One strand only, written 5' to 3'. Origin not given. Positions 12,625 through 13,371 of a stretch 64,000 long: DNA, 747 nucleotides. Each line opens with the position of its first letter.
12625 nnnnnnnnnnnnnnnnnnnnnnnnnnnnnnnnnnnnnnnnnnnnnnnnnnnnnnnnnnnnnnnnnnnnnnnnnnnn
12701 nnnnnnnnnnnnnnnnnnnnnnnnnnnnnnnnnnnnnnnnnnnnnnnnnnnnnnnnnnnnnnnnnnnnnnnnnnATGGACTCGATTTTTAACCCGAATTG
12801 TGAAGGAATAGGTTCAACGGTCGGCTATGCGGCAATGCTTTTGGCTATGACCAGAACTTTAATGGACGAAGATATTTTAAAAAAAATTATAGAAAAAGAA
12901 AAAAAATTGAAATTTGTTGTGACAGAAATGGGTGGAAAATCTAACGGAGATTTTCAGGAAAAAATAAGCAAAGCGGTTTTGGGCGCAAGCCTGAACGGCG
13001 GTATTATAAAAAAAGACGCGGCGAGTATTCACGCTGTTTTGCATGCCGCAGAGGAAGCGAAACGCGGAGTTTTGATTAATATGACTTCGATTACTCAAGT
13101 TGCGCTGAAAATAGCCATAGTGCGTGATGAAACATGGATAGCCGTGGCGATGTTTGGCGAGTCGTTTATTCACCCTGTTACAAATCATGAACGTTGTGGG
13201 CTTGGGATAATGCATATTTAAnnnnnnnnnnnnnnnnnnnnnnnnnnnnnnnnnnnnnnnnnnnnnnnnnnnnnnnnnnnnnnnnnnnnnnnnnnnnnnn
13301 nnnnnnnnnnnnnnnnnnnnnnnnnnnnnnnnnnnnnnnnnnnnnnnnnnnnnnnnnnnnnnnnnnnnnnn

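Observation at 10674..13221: HutP-family protein embedded in a malonate decarboxylase operon, with a (G/U)AG-repeat leader and attenuator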

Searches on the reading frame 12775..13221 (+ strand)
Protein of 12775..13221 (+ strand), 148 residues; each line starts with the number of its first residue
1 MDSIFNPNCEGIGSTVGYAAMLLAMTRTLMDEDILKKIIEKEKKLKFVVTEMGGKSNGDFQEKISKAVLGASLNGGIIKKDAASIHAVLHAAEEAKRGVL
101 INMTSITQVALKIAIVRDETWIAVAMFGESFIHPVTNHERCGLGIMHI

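Call 5: search_protein_families(library=pfam, proteins=[window:12775-13221:+])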
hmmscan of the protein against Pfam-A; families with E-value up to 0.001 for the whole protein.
window:12775-13221:+ (148 aa): 1 family
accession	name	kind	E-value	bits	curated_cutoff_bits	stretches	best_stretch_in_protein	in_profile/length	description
PF09021.16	HutP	-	2.5e-32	112.3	25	1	16-146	1-128/128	HutP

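Call 6: search_protein_families(library=ncbifam, proteins=[window:12775-13221:+])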
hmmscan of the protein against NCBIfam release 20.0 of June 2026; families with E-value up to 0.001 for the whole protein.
window:12775-13221:+ (148 aa): 1 family
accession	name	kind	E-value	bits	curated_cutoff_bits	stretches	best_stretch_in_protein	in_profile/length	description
NF002838.1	PRK03065.1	equivalog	3e-07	30.6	155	1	15-148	7-147/147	histidine utilization transcription antiterminator HutP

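Call 10: find_homologous_proteins(query=window:12775-13221:+)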
Query window:12775-13221:+ (148 aa): 163 proteins with E <= 0.001 among 194 candidates; the best 120 are listed.
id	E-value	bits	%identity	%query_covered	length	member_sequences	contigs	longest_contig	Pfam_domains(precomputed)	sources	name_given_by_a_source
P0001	1.5e-89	315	100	100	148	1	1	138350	PF09021.17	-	-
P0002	1.4e-55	205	67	99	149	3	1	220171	PF09021.17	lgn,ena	-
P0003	1.6e-54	202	68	92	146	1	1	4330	PF09021.17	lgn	-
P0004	3.2e-54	201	69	92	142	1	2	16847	PF09021.17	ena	-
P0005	3.3e-54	201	69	92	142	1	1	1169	PF09021.17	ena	-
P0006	4.1e-54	200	65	99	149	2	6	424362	PF09021.17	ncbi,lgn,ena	-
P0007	4.9e-54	200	63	99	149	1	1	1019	PF09021.17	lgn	-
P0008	5.8e-54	200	62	99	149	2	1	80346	PF09021.17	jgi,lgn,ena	-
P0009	9.9e-54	199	65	92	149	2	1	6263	PF09021.17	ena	-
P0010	2.2e-53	198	70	92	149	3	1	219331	PF09021.17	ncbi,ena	-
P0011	2.8e-53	198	67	92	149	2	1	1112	PF09021.17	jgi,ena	-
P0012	6.1e-53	197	64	99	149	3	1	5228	PF09021.17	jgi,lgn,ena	-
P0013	2.3e-52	195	63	99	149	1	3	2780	PF09021.17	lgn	-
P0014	2.9e-52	194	67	92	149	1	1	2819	PF09021.17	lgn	-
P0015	5.8e-52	193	62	99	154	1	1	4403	PF09021.17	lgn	-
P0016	7.5e-52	193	68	92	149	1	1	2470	PF09021.17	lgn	-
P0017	1.3e-51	192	66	92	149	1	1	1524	PF09021.17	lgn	-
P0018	3.5e-49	184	60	91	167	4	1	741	PF09021.17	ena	-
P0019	9.0e-49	183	65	91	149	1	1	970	PF09021.17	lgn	-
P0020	1.1e-48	183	66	91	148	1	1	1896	PF09021.17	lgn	-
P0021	1.4e-48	182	60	91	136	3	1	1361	PF09021.17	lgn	-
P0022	2.3e-48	182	63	91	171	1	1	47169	PF09021.17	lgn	-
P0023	1.4e-47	179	68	90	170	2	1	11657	PF09021.17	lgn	-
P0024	5.3e-47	177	65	90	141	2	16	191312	PF09021.17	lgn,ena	-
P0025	5.9e-47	177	59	100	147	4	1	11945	PF09021.17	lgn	-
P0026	9.1e-47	177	61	100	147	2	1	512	PF09021.17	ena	-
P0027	1.3e-46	176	63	94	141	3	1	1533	PF09021.17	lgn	-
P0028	1.8e-46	176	62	90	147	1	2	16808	PF09021.17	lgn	-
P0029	2.4e-46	175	64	90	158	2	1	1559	PF09021.17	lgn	-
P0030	2.7e-46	175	63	91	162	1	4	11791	PF09021.17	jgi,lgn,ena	-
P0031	3.1e-46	175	63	97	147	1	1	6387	PF09021.17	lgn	-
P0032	3.4e-46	175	63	91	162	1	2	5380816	PF09021.17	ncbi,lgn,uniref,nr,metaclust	ncbi:HutP family protein [Pelosinus fermentans]|uniref:Hut operon positive regulatory protein n=1 Ta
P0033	3.5e-46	175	64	90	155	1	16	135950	PF09021.17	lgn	-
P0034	4.3e-46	174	63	91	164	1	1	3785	PF09021.17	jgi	-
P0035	7.6e-46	174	64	91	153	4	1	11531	PF09021.17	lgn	-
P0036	1.2e-45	173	63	91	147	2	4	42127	PF09021.17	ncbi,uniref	ncbi:HutP family protein [Cetobacterium sp.]|uniref:HutP family protein n=1 Tax=Cetobacterium sp. Ta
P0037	1.9e-45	172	63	92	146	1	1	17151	PF09021.17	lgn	-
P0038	1.9e-45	172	63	91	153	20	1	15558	PF09021.17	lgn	-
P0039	2.4e-45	172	61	91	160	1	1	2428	PF09021.17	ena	-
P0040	2.5e-45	172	62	91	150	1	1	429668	PF09021.17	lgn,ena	-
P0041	3.2e-45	172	66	86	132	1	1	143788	PF09021.17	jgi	-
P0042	3.7e-45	171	60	93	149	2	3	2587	PF09021.17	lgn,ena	-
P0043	4.6e-45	171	61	90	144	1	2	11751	PF09021.17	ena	-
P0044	4.6e-45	171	60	94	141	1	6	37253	PF09021.17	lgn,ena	-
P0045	4.6e-45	171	57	100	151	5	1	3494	PF09021.17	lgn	-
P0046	5.4e-45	171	60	91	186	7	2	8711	PF09021.17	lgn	-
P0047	8.1e-45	170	59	90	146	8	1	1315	PF09021.17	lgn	-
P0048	1.0e-44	170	59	99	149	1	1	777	PF09021.17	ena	-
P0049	1.2e-44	170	58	91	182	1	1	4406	PF09021.17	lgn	-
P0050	1.7e-44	169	59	91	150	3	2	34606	PF09021.17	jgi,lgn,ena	jgi:hut operon positive regulator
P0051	2.0e-44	169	60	93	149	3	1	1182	PF09021.17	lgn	-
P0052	2.1e-44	169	60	94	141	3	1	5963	PF09021.17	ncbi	-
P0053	2.6e-44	169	58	88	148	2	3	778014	PF09021.17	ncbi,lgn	-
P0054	3.5e-44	168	63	91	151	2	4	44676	PF09021.17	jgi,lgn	jgi:hut operon positive regulator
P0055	5.5e-44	168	58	97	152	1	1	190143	PF09021.17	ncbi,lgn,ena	-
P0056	6.4e-44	167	59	90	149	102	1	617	PF09021.17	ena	-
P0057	6.8e-44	167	61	91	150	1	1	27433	PF09021.17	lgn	-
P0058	7.1e-44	167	62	91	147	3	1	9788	PF09021.17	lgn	-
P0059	7.6e-44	167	63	91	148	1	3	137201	PF09021.17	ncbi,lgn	ncbi:MAG: HutP family protein [Acidaminococcaceae bacterium]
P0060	8.4e-44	167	62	90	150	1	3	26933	PF09021.17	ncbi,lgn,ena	-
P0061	9.8e-44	167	59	90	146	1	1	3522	PF09021.17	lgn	-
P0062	1.1e-43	167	61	91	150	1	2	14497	PF09021.17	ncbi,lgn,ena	-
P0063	1.1e-43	167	62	88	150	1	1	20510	PF09021.17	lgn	-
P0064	1.1e-43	167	56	91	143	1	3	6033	PF09021.17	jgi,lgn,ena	-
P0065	1.7e-43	166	56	99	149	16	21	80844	PF09021.17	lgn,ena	-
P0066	1.9e-43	166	58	91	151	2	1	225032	PF09021.17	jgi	-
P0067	2.0e-43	166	58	91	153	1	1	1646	PF09021.17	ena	-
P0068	2.4e-43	165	63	86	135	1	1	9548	PF09021.17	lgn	-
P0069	2.5e-43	165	58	100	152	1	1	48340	PF09021.17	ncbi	-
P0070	4.5e-43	165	58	90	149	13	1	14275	PF09021.17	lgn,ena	-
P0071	5.0e-43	164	59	93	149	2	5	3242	PF09021.17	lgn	-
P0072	6.9e-43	164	58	92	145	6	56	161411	PF09021.17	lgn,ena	-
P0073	1.1e-42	163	59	88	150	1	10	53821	PF09021.17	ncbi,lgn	-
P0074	1.1e-42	163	56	90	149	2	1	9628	PF09021.17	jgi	-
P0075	1.4e-42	163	56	98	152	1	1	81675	PF09021.17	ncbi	-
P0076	1.6e-42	163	59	91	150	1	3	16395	PF09021.17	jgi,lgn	jgi:HutP.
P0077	2.7e-42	162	59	91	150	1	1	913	PF09021.17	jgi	jgi:hut operon positive regulator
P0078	2.9e-42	162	60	91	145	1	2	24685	PF09021.17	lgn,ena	-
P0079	3.8e-42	162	59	91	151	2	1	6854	PF09021.17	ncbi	-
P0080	4.2e-42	161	61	91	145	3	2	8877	PF09021.17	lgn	-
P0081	5.4e-42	161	56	93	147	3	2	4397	PF09021.17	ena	-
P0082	6.0e-42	161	61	89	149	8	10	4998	PF09021.17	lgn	-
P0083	6.3e-42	161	58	90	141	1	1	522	PF09021.17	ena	-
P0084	7.3e-42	161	56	91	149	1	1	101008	PF09021.17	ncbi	-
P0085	8.0e-42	161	59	91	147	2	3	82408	PF09021.17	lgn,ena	-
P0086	8.3e-42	160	54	93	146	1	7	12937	PF09021.17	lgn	-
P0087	8.4e-42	160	57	97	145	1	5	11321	PF09021.17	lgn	-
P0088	9.7e-42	160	56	97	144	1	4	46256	PF09021.17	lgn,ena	-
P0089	1.1e-41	160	61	90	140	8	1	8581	PF09021.17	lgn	-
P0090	1.2e-41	160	56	90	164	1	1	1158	PF09021.17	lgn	-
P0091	1.5e-41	160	53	100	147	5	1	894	PF09021.17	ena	-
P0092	1.6e-41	160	60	90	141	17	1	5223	PF09021.17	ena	-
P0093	2.1e-41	159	61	90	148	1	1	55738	PF09021.17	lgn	-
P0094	2.2e-41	159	59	89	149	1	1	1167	PF09021.17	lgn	-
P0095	2.7e-41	159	59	90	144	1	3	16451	PF09021.17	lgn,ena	-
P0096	3.9e-41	158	59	89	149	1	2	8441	PF09021.17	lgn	-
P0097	3.9e-41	158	59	89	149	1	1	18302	PF09021.17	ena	-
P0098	3.9e-41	158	59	89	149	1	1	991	PF09021.17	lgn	-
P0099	4.1e-41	158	56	95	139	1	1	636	PF09021.17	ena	-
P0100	5.0e-41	158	58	91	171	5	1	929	PF09021.17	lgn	-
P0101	5.3e-41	158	57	99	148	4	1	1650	PF09021.17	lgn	-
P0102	5.3e-41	158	55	94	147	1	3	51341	PF09021.17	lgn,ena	-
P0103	8.2e-41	157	55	99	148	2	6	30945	PF09021.17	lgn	-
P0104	8.3e-41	157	56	100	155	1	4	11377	PF09021.17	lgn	-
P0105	9.1e-41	157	61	91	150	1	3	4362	PF09021.17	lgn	-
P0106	9.8e-41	157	58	91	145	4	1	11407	PF09021.17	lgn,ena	-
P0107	1.1e-40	157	58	89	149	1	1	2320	PF09021.17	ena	-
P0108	1.3e-40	157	57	91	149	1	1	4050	PF09021.17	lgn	-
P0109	1.3e-40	157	56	82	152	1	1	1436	PF09021.17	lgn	-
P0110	1.4e-40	157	59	86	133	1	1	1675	PF09021.17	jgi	jgi:hut operon positive regulator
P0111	1.7e-40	156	58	91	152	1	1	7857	PF09021.17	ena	-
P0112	1.9e-40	156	58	91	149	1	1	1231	PF09021.17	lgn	-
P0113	2.1e-40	156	58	91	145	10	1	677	PF09021.17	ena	-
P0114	2.2e-40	156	58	91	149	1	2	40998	PF09021.17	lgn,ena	-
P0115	2.2e-40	156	56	91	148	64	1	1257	PF09021.17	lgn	-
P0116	2.3e-40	156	56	90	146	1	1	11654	PF09021.17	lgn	-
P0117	2.6e-40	156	60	85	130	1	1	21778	PF09021.17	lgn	-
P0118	4.7e-40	155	57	89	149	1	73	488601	PF09021.17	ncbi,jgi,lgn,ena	jgi:hut operon positive regulatory protein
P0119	4.8e-40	155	57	89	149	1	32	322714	PF09021.17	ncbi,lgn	-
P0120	5.0e-40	155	57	89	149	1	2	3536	PF09021.17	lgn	-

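Call 11: search_solved_structures(query=window:12775-13221:+, max_evalue=1, show_alignments=2)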
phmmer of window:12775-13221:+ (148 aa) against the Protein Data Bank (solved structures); distinct sequences matched with E-value up to 1: 5.
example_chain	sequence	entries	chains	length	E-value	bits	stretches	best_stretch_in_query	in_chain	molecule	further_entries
1wmq_A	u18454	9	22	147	0.003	21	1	60-148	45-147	Hut operon positive regulatory protein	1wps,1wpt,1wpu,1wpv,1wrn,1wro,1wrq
1vea_A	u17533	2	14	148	0.0031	21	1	60-148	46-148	Hut operon positive regulatory protein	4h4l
4ok9_A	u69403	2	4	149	0.0075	19.7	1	73-148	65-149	Hut operon positive regulatory protein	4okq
8of6_A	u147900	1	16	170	0.2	15.1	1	36-84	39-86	YtoQ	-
7rgr_B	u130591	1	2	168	0.78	13.2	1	34-105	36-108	Artificial protein L056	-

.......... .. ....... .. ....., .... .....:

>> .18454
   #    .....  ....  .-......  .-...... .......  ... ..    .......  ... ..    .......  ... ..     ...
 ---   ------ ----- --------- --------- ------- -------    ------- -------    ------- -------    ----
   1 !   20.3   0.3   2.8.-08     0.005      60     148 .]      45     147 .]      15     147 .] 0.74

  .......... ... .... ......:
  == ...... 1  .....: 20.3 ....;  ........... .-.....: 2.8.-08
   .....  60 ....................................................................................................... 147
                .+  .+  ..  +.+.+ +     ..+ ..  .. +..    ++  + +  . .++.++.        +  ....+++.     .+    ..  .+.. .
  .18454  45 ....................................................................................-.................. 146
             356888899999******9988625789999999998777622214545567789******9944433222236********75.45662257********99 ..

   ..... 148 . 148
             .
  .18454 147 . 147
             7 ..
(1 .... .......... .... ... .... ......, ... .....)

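Call 15: find_related_loci(query=window:12775-13221:+, collection=genome_contigs, flank=10000)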
Query window:12775-13221:+ (148 aa) in genome_contigs; peptide patterns used: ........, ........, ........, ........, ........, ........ (x = any residue, [..] = any of these).
100 stretches matched a pattern, but none encodes a relative of the query by tblastn (E <= 1e-3).

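Call 17: find_related_loci(query=A1, collection=genome_contigs, flank=10000)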
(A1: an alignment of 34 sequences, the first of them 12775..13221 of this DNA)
Query A1 (148 aa) in genome_contigs; peptide patterns used: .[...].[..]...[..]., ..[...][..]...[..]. (x = any residue, [..] = any of these).
224 stretches matched a pattern; 175 encode a relative of the query (tblastn E <= 1e-3); the best 80 are kept; 80 distinct loci.
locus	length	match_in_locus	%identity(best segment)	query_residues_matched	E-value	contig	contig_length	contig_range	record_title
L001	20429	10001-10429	64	1-148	4e-61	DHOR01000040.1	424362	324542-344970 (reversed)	MAG TPA_asm: Hungatella sp. UBA5385 UBA5385_contig_1634, whole genome shotgun sequence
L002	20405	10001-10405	70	13-148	2e-59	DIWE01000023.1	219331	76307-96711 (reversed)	MAG TPA_asm: Clostridiales bacterium UBA6114 UBA6114_contig_6242, whole genome shotgun sequence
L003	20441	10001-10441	61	1-148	7e-56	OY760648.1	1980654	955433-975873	MAG: uncultured Ilyobacter sp. isolate c449ca6d-1213-4152-91b9-01304ca5fa98 genome assembly, chromosome: 1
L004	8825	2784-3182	60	15-148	4e-54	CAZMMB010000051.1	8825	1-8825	MAG TPA_asm: uncultured Oscillospiraceae bacterium isolate binchicken_co157_210 genome assembly, contig: NODE_19515_leng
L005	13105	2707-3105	64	15-148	3e-53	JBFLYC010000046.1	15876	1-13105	MAG: Bacillota bacterium isolate MAG074 MAG074_46, whole genome shotgun sequence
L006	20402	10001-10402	64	15-148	8e-53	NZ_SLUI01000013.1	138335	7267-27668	Anaerospora hongkongensis strain DSM 15969 Ga0310510_113, whole genome shotgun sequence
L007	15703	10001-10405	59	14-148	1e-52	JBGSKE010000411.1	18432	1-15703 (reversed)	MAG: Negativicutes bacterium isolate JTS-AC173 k141_2404262, whole genome shotgun sequence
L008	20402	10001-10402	64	15-148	2e-52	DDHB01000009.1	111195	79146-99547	MAG TPA_asm: Sporomusaceae bacterium UBA1887 UBA1887_contig_256, whole genome shotgun sequence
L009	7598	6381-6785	60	14-148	7e-52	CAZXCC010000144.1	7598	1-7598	MAG TPA_asm: uncultured Veillonellaceae bacterium isolate binchicken_co41_33 genome assembly, contig: NODE_9067_length_7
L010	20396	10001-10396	62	16-148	4e-51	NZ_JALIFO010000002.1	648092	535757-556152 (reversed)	Cuneatibacter sp. NSJ-177 B-1669N-35_ctg00003, whole genome shotgun sequence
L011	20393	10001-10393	58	19-148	3e-51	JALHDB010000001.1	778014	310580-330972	MAG: Negativicutes bacterium isolate 1-no_shock_S1_026 scaffold_0, whole genome shotgun sequence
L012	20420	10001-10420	58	8-148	2e-50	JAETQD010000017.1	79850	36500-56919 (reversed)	MAG: Clostridium sp. isolate S25_Bin3 scaffold_348, whole genome shotgun sequence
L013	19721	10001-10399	56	16-148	1e-50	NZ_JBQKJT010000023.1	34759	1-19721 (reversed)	Candidatus Avoscillospira sp. LCP25S3_F1 contig00023, whole genome shotgun sequence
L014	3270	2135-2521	61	19-148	2e-50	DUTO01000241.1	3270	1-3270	MAG TPA_asm: Clostridia bacterium isolate AS05jafATM_84 74327_AS05, whole genome shotgun sequence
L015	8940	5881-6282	60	15-148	3e-50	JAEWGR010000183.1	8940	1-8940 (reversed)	MAG: Bacillota bacterium isolate OH_PBlB_39 k127_1356646, whole genome shotgun sequence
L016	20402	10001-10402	61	15-148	3e-50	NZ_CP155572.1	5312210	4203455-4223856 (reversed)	Sporomusa malonica strain DSM 5090 chromosome, complete genome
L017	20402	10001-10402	59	15-148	2e-50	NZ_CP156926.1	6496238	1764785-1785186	Sporomusa aerivorans strain DSM 13326 chromosome, complete genome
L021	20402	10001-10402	59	15-148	7e-50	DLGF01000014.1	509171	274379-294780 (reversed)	MAG TPA_asm: Sporomusaceae bacterium UBA7701 UBA7701_contig_33, whole genome shotgun sequence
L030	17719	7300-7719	56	4-148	2e-48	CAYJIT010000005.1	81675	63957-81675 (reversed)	MAG TPA_asm: uncultured Bacteroides sp. isolate ERP123703_co2_285 genome assembly, contig: NODE_91_length_81675_cov_78.1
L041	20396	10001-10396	61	16-148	3e-47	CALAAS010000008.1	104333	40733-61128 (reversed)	MAG TPA_asm: uncultured Clostridium sp. isolate ERR318703_bin.109_CONCOCT_v1.1_MAG genome assembly, contig: ERZ1764592.1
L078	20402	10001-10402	60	15-148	6e-44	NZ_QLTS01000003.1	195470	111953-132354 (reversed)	Phascolarctobacterium faecium DSM 14760 Ga0215641_103, whole genome shotgun sequence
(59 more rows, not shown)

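Call 27: search_protein_families(library=pfam, proteins=[L078:5814-6788:+, L078:6962-7402:+, L078:7936-9147:+, L078:9170-9940:+, L078:16749-17102:+, L078:17130-17897:+, L016:8228-9298:+, L016:9302-9793:+, L016:10515-11702:+, L030:9114-10640:+])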
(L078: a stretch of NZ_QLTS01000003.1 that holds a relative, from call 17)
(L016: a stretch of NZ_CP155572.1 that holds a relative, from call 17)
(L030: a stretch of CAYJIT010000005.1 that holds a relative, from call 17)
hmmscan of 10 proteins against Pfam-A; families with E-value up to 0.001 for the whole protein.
L078:5814-6788:+ (324 aa): 2 families
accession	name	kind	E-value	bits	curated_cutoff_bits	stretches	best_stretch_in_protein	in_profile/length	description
PF00710.25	Asparaginase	-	9.8e-61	205.1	22.5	1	3-193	1-191/193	Asparaginase, N-terminal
PF17763.6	Asparaginase_C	-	2.7e-32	111.5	34.6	1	207-322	1-114/114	Glutaminase/Asparaginase C-terminal domain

L078:6962-7402:+ (146 aa): 1 family
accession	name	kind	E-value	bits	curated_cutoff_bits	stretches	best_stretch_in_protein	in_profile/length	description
PF09021.16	HutP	-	8.1e-34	117.1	25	1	17-144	3-128/128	HutP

L078:7936-9147:+ (403 aa): 1 family
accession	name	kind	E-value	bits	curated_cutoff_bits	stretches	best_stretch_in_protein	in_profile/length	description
PF03977.18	OAD_beta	-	3.1e-105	352.5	31.6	1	27-398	2-348/349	Na+-transporting oxaloacetate decarboxylase beta subunit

L078:9170-9940:+ (256 aa): 3 families
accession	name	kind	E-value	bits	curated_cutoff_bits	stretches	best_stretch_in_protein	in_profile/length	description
PF03099.24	BPL_LplA_LipB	-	2.4e-21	76.5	21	1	16-141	3-133/133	Biotin/lipoate A/B protein ligase family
PF02237.23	BPL_C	-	1e-09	38.6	21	1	206-254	1-48/48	Biotin protein ligase C terminal domain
PF16917.10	BPL_LplA_LipB_2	-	1.4e-09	38.2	27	1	61-201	40-182/183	Biotin/lipoate A/B protein ligase family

L078:16749-17102:+ (117 aa): 1 family
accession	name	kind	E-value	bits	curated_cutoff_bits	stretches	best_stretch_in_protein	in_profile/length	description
PF03817.18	MadL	-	1.3e-45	154.7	25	1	1-116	1-116/118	Malonate transporter MadL subunit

L078:17130-17897:+ (255 aa): 1 family
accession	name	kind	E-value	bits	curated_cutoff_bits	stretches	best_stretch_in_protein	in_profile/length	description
PF03818.18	MadM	-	9.3e-111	369.7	24.8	1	9-254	3-249/249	Malonate/sodium symporter MadM subunit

L016:8228-9298:+ (356 aa): 2 families
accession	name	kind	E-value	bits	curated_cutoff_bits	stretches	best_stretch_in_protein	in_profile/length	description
PF10114.15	PocR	-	4.1e-61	205.9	23.9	1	28-189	1-161/162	Sensory domain found in PocR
PF00015.26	MCPsignal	-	3.1e-27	96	34.6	1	232-354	23-145/172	Methyl-accepting chemotaxis protein (MCP) signalling domain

L016:9302-9793:+ (163 aa): 1 family
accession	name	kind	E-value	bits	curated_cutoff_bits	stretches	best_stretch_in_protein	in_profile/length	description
PF01584.24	CheW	-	6.5e-29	100.8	23.5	1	11-147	1-135/138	CheW-like domain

L016:10515-11702:+ (395 aa): 1 family
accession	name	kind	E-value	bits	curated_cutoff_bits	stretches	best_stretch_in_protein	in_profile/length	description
PF02515.22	CoA_transf_3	-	3.4e-143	477.6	23.3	1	6-372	1-366/366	CoA-transferase family III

L030:9114-10640:+ (508 aa): 3 families
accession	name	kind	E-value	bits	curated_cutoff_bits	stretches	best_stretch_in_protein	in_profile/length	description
PF01039.27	Carboxyl_trans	-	4.6e-193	642.8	22.3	1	25-506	1-493/493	Carboxyl transferase domain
PF03255.19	ACCA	-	8.8e-14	51.8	23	1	330-477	126-263/310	Acetyl co-enzyme A carboxylase carboxyltransferase-like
PF06833.16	MdcE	-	1.3e-06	28.8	32.7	1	351-455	27-131/196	Malonate decarboxylase gamma subunit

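Call 34: find_encoding_contigs(protein=P0002, flank=6000, max_places=2)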
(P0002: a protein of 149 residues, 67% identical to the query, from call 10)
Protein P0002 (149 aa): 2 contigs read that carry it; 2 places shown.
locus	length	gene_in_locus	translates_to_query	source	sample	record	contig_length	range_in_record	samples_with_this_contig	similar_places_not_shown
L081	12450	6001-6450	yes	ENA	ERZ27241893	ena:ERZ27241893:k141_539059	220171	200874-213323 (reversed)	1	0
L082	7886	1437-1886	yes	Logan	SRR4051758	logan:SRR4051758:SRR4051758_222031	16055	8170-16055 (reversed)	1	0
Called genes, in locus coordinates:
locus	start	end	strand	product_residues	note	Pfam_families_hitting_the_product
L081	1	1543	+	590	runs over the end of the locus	PF06580:His_kinase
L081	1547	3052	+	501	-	PF00072:Response_reg, PF00165:HTH_AraC (weak), PF12833:HTH_18, PF00165:HTH_AraC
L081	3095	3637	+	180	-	PF05685:Uma2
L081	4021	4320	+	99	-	PF04277:OAD_gamma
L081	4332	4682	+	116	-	PF25917:BSH_RND (weak), PF25919:BSH_CusB (faint), PF25973:BSH_CzcB (faint), PF25984:BSH_YknX (faint), PF00364:Biotin_lipoyl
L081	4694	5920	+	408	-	PF03977:OAD_beta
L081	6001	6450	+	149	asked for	PF09021:HutP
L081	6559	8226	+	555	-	PF16957:Mal_decarbox_Al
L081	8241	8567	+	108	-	PF06857:ACP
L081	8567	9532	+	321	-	PF01039:Carboxyl_trans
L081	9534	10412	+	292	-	PF01039:Carboxyl_trans (weak), PF03255:ACCA (weak), PF06833:MdcE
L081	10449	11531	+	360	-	PF27502:MadH_C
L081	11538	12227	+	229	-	PF10620:MdcG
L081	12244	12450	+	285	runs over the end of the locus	PF01874:CitG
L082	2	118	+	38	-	?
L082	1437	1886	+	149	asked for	PF09021:HutP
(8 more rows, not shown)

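Call 35: find_encoding_contigs(protein=P0008, flank=6000, max_places=2)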
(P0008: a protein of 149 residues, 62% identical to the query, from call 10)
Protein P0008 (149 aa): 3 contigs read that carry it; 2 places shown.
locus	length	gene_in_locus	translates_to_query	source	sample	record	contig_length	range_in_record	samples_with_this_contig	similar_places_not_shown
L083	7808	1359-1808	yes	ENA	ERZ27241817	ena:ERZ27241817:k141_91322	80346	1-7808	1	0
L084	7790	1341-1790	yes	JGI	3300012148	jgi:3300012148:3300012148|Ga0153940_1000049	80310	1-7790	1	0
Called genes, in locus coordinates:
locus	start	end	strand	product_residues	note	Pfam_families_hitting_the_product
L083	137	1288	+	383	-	PF03977:OAD_beta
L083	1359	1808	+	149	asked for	PF09021:HutP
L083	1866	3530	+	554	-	PF16957:Mal_decarbox_Al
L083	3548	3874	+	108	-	PF06857:ACP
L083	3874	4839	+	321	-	PF01039:Carboxyl_trans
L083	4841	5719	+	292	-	PF01039:Carboxyl_trans, PF03255:ACCA (faint), PF06833:MdcE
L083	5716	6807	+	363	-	PF00501:AMP-binding (weak), PF27502:MadH_C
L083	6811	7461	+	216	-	PF20866:MdcG_N (weak), PF10620:MdcG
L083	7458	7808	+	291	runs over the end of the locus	PF01874:CitG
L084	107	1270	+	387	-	PF03977:OAD_beta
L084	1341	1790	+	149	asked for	PF09021:HutP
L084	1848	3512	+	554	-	PF16957:Mal_decarbox_Al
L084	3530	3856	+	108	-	PF06857:ACP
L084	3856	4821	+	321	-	PF01039:Carboxyl_trans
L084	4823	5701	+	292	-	PF01039:Carboxyl_trans, PF03255:ACCA (faint), PF06833:MdcE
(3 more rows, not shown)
